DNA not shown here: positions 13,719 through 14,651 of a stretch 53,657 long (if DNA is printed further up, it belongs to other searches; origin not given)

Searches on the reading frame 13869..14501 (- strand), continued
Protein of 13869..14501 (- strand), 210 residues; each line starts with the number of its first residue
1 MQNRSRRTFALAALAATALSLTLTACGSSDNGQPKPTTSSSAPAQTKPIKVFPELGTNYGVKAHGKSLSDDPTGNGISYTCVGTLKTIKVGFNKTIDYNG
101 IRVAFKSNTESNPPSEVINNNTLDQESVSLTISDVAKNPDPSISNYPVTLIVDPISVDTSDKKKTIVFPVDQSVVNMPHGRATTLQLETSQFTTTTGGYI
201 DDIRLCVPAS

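Call 52: predict_structure(alignment_id=A3)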
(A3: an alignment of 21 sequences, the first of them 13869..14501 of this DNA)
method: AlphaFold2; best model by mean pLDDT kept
length: 210 residues; sequences in the alignment: 21
mean_pLDDT: 78.8   pTM: 0.71
mean pLDDT of the five models: 78.8, 78.6, 78.2, 75.6, 75.0
residues with pLDDT >= 90: 98; 70-90: 53; 50-70: 23; < 50: 36
segments of 3 or more residues with pLDDT < 50: 1-20, 22-25, 111-121
pLDDT, mean of each block of 10 residues (from residue 1): 40 43 51 61 81 91 96 96 96 92 86 46 78 79 85 89 85 90 90 85 92
secondary structure, 60 per line:
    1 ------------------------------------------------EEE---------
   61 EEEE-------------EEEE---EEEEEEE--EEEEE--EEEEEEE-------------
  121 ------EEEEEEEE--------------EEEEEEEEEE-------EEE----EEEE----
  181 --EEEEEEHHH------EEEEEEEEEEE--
elements in order: E49-51 E61-64 E78-81 E85-91 E94-98 E101-107 E127-134 E149-158 E166-168 E173-176 E183-188 E198-208

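Call 55: fold_search(model_id=the predicted structure, library=pdb)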
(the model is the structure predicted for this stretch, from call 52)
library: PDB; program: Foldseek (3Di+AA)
matches with E <= 10: 731; with E <= 0.001: 0
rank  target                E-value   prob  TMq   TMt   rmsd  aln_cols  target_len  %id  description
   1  1zz6_B                2.1e-02  0.51  0.16  0.17  17.1       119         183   11  Crystal Structure of Apo-HppE (released 2005-07-26)
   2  6b9t_E                3.0e-02  0.30  0.14  0.08  17.3       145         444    9  Crystal structure of MPnS with substrate 2-hydroxyethylphosphonate (2-HEP) and Fe(II) bound (released 2017-12-20)
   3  5od4                  3.5e-02  0.75  0.23  0.32   7.1       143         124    4  Avr2 effector protein from the fungal plant pathogen Fusarium oxysporum (released 2017-08-16)
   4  1zld                  4.6e-02  0.77  0.19  0.33   7.7       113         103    8  Crystal structure of a RGD-containing host-selective toxin: Pyrenophora tritici-repentis Ptr ToxA (released 2005-08-16)
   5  5i0y_A                4.6e-02  0.21  0.16  0.20  16.6       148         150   12  COPPER-BOUND E46Q VARIANT OF UROPATHOGENIC ESCHERICHIA COLI STRAIN F11 FETP (released 2017-02-08)
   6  5bxx_C                4.9e-02  0.25  0.14  0.23  17.6       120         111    6  Crystal structure of the ectoine synthase from the cold-adapted marine bacterium Sphingopyxis alaskensis (released 2016-04-27)
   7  6b9r_A                4.9e-02  0.20  0.16  0.09  17.6       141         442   11  Streptomyces albus HEPD with substrate 2-hydroxyethylphosphonate (2-HEP) and Fe(II) bound (released 2017-12-20)
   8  6b9s_G                4.9e-02  0.20  0.13  0.07  16.3       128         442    9  MPnS crystallized in the absence of substrate (released 2017-12-20)
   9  1zle_B                5.4e-02  0.63  0.20  0.33   8.3       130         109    8  Crystal structure of a RGD-containing host-selective toxin: Pyrenophora tritici-repentis Ptr ToxA (released 2005-08-16)
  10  7vgk_E                5.7e-02  0.15  0.14  0.12  16.6       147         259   11  Crystal structure of Lactobacillus rhamnosus 4-deoxy-L-threo-5-hexosulose-uronate ketol-isomerase KduI (released 2022-10-19)
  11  3nrp_B                6.0e-02  0.18  0.16  0.19  16.8       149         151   12  Crystal structure of 'as isolated' uropathogenic E. coli strain F11 FetP recombinantly expressed in the periplasm of E (released 2011-05-18)
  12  5i0y_B                6.4e-02  0.20  0.16  0.19  16.7       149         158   11  COPPER-BOUND E46Q VARIANT OF UROPATHOGENIC ESCHERICHIA COLI STRAIN F11 FETP (released 2017-02-08)
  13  6b9t_B                6.7e-02  0.25  0.14  0.08  17.4       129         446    9  Crystal structure of MPnS with substrate 2-hydroxyethylphosphonate (2-HEP) and Fe(II) bound (released 2017-12-20)
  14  3nrp_C                6.7e-02  0.18  0.15  0.19  17.1       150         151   11  Crystal structure of 'as isolated' uropathogenic E. coli strain F11 FetP recombinantly expressed in the periplasm of E (released 2011-05-18)
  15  5bxx_D                7.5e-02  0.18  0.13  0.21  17.7       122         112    6  Crystal structure of the ectoine synthase from the cold-adapted marine bacterium Sphingopyxis alaskensis (released 2016-04-27)
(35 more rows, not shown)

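Call 66: fold_search(model_id=the predicted structure, library=viral)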
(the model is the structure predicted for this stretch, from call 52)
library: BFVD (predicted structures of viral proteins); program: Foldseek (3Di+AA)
matches with E <= 10: 375; with E <= 0.001: 0
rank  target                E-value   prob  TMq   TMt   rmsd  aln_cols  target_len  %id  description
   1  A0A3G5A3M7            2.1e-02  0.63  0.24  0.16   8.8       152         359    6  Putative TNF receptor-associated factor 4-like [Harvfovirus sp.]
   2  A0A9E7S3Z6            2.9e-02  0.25  0.17  0.18  25.4       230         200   17  (no name in the UniProt tables at hand)
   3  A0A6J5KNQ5            4.5e-02  0.09  0.12  0.05  21.3       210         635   13  Collagen triple helix repeat [uncultured Caudovirales phage]
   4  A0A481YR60            5.6e-02  0.08  0.13  0.14  22.6       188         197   13  Uncharacterized protein [Marseillevirus LCMAC101]
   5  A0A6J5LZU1            8.1e-02  0.23  0.16  0.10  27.6       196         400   12  Glycine-rich domain-containing protein [uncultured Caudovirales phage]
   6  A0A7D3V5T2            9.6e-02  0.14  0.16  0.08  22.6       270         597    9  Collagen-like protein [Fadolivirus FV1/VV64]
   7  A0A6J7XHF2            9.6e-02  0.09  0.13  0.08  20.6       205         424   13  Collagen triple helix repeat [uncultured Caudovirales phage]
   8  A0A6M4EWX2            1.1e-01  0.12  0.12  0.10  27.2       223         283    8  Collagen-like protein [Guarani virus]
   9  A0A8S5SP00            1.2e-01  0.08  0.11  0.07  28.5       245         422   12  Uncharacterized protein [Siphoviridae sp. ctqSm5]
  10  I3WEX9                1.3e-01  0.15  0.15  0.09  27.2       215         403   10  Rh152/Rh151 [Rhesus cytomegalovirus (strain 68-1)]
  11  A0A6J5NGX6            1.3e-01  0.10  0.16  0.14  18.2       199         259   12  Uncharacterized protein [uncultured Caudovirales phage]
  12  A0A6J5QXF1            1.4e-01  0.16  0.16  0.07  23.7       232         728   12  Uncharacterized protein [uncultured Caudovirales phage]
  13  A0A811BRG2            1.6e-01  0.13  0.18  0.14  21.9       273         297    8  Uncharacterized protein [Pandoravirus japonicus]
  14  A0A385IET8            1.6e-01  0.06  0.13  0.05  15.2       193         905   10  Tail fiber protein [Escherichia phage PD38]
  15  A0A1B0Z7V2            1.6e-01  0.08  0.13  0.12  27.4       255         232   11  Polyprotein (Fragment) [Grapevine Syrah virus 1]
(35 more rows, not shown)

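Call 68: find_encoding_contigs(protein=P0021, flank=5000, max_places=1)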
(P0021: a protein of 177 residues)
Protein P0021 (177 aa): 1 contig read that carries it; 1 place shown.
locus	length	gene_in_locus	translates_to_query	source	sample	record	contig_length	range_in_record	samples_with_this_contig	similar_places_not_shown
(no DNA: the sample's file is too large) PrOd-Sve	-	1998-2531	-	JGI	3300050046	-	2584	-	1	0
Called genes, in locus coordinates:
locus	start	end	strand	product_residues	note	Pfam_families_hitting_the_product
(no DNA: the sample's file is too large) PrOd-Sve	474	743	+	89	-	-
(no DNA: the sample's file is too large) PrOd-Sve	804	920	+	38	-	-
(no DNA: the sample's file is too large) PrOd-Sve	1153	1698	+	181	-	PF04191:PEMT, PF04140:ICMT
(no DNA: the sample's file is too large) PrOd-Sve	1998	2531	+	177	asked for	-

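Call 69: find_encoding_contigs(protein=P0010, flank=5000, max_places=1)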
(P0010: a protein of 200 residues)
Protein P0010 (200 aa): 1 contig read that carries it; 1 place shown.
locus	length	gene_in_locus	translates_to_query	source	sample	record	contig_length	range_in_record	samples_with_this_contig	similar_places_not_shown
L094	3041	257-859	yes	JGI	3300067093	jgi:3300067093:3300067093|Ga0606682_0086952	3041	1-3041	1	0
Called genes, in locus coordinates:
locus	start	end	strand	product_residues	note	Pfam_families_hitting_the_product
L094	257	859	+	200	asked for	-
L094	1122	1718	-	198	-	PF00889:EF_TS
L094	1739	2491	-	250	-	PF00318:Ribosomal_S2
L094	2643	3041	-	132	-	?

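Call 78: search_protein_families(library=pfam, proteins=[L083:8933-9910:-], max_evalue=0.01)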
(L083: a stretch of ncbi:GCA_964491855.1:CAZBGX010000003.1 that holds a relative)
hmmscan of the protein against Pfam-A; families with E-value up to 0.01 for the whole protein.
L083:8933-9910:- (325 aa): 1 family
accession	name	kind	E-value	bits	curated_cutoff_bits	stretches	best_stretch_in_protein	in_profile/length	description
PF00079.25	Serpin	-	0.0025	17.6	27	1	251-311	301-362/370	Serpin (serine protease inhibitor)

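Call 80: search_dna_similar(query=window:13869-14501:-, collection=phages, mode=protein, max_evalue=0.01)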
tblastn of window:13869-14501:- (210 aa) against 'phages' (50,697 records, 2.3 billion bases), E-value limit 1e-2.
No match.

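Call 81: search_dna_similar(query=window:13869-14501:-, collection=plasmids, mode=protein, max_evalue=0.01)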
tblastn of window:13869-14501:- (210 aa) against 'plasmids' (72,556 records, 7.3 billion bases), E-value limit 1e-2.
No match.

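Call 82: find_homologous_proteins(query=L083:8933-9910:-, max_evalue=0.001)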
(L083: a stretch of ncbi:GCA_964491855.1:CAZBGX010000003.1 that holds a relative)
Query L083:8933-9910:- (325 aa): 1 proteins with E <= 0.001 among 1556 candidates.
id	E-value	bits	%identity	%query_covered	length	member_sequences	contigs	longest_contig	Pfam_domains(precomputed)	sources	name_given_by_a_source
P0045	3.5e-221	751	100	100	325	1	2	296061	-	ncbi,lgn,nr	ncbi:MAG TPA: hypothetical protein VLG92_05090 [Candidatus Saccharimonadia bacterium]|nr:hypothetica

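Call 85: search_protein_families(library=pfam, alignment_id=A3, max_evalue=0.01)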
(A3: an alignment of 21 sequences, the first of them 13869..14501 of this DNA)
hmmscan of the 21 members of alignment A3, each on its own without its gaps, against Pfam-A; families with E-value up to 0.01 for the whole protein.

A. member 1, window:13869-14501:- (210 aa): 0 families

B. families by the number of members that match (of 21 scanned): 1 family
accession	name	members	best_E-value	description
PF21827.1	New_glue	1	0.00045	New glue protein family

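Call 86: search_solved_structures(query=A3, max_evalue=1)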
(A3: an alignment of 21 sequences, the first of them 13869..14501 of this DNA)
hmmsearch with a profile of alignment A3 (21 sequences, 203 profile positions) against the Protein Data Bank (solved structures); distinct sequences matched with E-value up to 1: 6.
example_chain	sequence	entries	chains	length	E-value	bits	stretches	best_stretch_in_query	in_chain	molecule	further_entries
6taf_A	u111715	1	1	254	0.032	17.1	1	10-55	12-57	SLT domain-containing protein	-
6tad_A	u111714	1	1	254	0.032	17.1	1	10-55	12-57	SLT domain-containing protein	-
6ta9_A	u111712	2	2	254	0.032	17.1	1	10-55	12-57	SLT domain-containing protein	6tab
3x1f_A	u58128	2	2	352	0.59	13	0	1-44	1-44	Nitrite reductase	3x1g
3x1e_A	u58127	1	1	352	0.62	12.9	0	1-44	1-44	Nitrite reductase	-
3x1n_A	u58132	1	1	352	0.62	12.9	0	1-44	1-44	Nitrite reductase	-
